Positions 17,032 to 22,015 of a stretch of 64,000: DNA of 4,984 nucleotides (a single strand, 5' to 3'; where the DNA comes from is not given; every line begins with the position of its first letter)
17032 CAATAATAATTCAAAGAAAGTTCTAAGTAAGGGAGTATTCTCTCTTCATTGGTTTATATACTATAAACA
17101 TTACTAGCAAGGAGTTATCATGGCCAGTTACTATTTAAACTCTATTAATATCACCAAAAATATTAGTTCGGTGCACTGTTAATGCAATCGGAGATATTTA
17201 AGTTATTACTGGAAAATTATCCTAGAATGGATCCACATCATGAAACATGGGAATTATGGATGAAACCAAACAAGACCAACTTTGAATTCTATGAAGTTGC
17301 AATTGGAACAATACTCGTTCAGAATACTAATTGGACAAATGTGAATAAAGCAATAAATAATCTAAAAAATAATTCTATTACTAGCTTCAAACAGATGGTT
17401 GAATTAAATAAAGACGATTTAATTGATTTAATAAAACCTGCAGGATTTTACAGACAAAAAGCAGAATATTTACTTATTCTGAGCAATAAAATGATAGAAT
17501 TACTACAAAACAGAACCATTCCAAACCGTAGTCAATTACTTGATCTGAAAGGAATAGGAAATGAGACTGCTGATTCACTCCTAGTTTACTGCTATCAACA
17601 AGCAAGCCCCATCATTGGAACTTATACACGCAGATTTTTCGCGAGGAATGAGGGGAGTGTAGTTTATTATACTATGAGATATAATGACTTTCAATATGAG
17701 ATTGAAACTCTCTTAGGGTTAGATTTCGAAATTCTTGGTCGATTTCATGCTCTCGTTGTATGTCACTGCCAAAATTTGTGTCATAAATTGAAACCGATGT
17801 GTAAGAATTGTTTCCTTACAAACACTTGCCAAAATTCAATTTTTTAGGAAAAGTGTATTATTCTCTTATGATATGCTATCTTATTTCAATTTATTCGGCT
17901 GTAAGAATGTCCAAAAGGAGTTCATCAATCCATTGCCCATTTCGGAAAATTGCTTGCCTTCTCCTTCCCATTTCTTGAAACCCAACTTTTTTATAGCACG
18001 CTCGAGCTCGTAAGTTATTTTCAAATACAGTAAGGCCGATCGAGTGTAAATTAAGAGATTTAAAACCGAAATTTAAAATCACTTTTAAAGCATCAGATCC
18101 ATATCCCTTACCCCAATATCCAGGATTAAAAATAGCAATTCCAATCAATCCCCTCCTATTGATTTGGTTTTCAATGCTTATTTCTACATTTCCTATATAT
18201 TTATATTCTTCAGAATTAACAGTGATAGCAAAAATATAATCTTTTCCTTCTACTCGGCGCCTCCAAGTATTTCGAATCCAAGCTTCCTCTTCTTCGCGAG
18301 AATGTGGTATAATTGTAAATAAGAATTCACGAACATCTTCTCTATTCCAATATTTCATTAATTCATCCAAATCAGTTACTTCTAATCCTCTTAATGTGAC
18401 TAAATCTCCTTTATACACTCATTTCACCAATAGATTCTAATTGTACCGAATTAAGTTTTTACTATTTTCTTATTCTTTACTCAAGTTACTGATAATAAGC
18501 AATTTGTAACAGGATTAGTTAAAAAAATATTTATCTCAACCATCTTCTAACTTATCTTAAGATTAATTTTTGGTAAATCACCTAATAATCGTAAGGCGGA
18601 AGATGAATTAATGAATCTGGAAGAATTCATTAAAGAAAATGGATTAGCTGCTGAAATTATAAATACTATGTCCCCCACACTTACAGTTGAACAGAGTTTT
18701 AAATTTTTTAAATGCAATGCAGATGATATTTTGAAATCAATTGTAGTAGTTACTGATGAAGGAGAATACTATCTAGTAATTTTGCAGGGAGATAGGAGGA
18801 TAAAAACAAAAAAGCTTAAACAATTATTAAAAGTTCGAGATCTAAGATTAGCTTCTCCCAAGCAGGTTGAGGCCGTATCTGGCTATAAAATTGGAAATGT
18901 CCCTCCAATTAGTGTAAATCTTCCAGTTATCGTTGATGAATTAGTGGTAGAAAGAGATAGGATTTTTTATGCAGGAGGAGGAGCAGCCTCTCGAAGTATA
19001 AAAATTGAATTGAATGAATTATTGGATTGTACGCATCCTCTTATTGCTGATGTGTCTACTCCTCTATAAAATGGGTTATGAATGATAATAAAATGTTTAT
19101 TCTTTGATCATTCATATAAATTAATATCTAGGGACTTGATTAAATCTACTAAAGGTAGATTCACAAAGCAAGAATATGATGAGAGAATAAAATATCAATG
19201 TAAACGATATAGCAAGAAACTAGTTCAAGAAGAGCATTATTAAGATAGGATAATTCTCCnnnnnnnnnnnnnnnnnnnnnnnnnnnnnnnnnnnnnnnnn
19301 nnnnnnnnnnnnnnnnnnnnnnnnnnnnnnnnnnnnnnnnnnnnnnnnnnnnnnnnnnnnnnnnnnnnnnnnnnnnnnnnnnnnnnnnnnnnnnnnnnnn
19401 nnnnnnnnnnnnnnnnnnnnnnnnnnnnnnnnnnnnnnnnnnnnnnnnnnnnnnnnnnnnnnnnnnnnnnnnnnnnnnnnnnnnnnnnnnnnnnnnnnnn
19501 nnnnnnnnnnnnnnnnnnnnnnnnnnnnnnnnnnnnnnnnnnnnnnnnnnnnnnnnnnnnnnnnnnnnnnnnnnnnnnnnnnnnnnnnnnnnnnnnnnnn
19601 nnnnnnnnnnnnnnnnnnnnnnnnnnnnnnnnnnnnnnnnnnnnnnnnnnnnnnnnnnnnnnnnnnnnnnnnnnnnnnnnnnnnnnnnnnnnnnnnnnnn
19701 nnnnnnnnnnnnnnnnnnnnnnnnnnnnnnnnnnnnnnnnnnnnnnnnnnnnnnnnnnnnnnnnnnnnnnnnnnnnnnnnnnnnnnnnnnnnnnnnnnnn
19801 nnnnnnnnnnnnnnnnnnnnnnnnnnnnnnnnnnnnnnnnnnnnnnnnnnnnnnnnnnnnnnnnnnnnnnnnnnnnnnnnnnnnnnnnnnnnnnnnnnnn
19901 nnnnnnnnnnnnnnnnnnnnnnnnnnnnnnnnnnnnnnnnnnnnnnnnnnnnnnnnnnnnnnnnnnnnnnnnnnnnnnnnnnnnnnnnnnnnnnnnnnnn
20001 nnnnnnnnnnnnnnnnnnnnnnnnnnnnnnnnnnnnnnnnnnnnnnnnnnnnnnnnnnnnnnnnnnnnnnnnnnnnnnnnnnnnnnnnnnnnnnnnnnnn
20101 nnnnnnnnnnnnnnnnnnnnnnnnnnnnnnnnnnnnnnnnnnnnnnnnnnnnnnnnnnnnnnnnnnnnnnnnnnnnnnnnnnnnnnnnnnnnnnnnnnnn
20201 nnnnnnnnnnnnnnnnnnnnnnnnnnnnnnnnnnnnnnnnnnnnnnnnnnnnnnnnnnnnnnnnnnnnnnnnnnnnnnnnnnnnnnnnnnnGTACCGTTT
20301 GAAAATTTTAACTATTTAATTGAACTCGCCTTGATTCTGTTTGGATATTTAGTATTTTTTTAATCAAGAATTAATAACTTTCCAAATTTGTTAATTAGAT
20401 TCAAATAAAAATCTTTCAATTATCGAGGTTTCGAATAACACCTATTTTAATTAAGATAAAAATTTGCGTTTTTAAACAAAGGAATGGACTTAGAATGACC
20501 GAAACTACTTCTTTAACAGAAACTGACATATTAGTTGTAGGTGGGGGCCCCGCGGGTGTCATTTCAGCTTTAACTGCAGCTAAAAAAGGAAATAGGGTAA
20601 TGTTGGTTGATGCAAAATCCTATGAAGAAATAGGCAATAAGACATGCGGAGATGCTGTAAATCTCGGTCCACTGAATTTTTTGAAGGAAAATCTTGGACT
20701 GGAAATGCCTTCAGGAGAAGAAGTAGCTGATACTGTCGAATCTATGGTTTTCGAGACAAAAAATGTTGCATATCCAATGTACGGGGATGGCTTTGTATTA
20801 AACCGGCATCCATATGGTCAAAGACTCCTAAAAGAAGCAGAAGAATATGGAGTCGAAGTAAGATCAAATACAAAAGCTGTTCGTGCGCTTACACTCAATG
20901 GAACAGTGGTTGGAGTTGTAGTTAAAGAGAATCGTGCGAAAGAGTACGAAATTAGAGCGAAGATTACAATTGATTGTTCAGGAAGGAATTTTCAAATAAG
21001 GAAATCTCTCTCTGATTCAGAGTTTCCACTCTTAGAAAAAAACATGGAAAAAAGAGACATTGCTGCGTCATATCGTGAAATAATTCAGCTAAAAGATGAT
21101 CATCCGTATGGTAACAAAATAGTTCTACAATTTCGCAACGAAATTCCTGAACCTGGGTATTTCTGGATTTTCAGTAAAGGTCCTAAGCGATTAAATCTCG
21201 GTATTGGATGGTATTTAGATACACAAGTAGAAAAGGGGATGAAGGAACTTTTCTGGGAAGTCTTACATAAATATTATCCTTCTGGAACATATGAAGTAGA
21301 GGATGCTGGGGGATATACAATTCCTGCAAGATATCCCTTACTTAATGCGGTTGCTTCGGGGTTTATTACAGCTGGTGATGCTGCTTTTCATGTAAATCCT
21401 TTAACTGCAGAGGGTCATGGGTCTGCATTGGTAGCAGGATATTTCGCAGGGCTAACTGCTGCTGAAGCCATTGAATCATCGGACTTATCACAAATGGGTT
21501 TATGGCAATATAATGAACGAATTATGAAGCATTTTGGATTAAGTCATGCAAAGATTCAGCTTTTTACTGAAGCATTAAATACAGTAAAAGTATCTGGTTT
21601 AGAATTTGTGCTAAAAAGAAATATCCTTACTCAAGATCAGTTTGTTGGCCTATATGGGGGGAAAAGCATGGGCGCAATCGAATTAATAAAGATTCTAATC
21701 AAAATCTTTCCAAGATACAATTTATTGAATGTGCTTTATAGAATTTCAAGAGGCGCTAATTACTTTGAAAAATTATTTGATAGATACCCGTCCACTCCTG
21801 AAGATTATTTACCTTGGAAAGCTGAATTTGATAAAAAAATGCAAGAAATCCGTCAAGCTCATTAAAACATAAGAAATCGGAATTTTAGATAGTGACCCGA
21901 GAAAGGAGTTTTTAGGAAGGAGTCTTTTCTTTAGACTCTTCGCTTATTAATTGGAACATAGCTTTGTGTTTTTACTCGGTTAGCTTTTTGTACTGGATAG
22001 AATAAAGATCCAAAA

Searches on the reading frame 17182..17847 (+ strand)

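Call 60: search_protein_families(library=pfam, proteins=[window:17182-17847:+], max_evalue=0.001)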
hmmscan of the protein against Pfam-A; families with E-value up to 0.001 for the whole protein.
window:17182-17847:+ (221 aa): 1 family
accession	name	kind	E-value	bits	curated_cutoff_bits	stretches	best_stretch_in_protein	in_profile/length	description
PF00730.31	HhH-GPD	-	6.4e-14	52.6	26.2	1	41-155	1-85/108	HhH-GPD superfamily base excision DNA repair protein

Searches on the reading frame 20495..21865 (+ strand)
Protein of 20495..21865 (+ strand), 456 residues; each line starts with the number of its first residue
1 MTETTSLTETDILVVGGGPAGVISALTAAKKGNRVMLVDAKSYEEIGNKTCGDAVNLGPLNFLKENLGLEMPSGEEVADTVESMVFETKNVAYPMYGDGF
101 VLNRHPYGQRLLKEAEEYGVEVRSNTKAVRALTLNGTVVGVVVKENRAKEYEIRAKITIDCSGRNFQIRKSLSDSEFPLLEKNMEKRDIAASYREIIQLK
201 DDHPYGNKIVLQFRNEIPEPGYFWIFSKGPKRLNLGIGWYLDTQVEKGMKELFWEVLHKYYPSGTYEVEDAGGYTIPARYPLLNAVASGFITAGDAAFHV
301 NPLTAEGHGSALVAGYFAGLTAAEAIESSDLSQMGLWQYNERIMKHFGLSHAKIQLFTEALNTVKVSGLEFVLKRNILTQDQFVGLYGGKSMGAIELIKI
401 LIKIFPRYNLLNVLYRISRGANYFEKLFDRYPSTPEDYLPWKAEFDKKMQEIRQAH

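Call 25: search_protein_families(library=pfam, proteins=[window:20495-21865:+], max_evalue=0.001)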
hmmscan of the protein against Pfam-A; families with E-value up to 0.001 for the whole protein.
window:20495-21865:+ (456 aa): 10 families
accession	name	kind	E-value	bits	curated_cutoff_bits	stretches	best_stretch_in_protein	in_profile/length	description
PF12831.13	FAD_oxidored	-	8.2e-16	58.7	27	1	11-163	1-145/416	FAD dependent oxidoreductase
PF01266.30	DAO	-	7.5e-12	45.9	27.9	2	96-291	140-330/353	FAD dependent oxidoreductase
PF01494.25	FAD_binding_3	-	4.8e-11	42.9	22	1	9-263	1-254/349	FAD binding domain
PF00890.30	FAD_binding_2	-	1.9e-10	40.9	20.4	1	11-43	1-33/414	FAD binding domain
PF04820.20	Trp_halogenase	-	3e-08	33.4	21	1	99-165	152-214/458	Tryptophan halogenase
PF07992.20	Pyr_redox_2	-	5.3e-07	29.8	26.1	1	11-42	2-31/291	Pyridine nucleotide-disulphide oxidoreductase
PF01134.28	GIDA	-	8e-07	28.9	22.1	1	11-58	1-47/391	Glucose inhibited division protein A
PF03486.20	HI0933_like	-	2.2e-06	27.8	50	1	11-49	2-38/244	HI0933-like protein Rossmann domain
PF22578.2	GGR_cat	-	2e-05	24.8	27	1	189-265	2-76/88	Geranylgeranyl reductase catalytic domain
PF00070.33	Pyr_redox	-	0.00093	20.1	22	0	12-42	2-32/82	Pyridine nucleotide-disulphide oxidoreductase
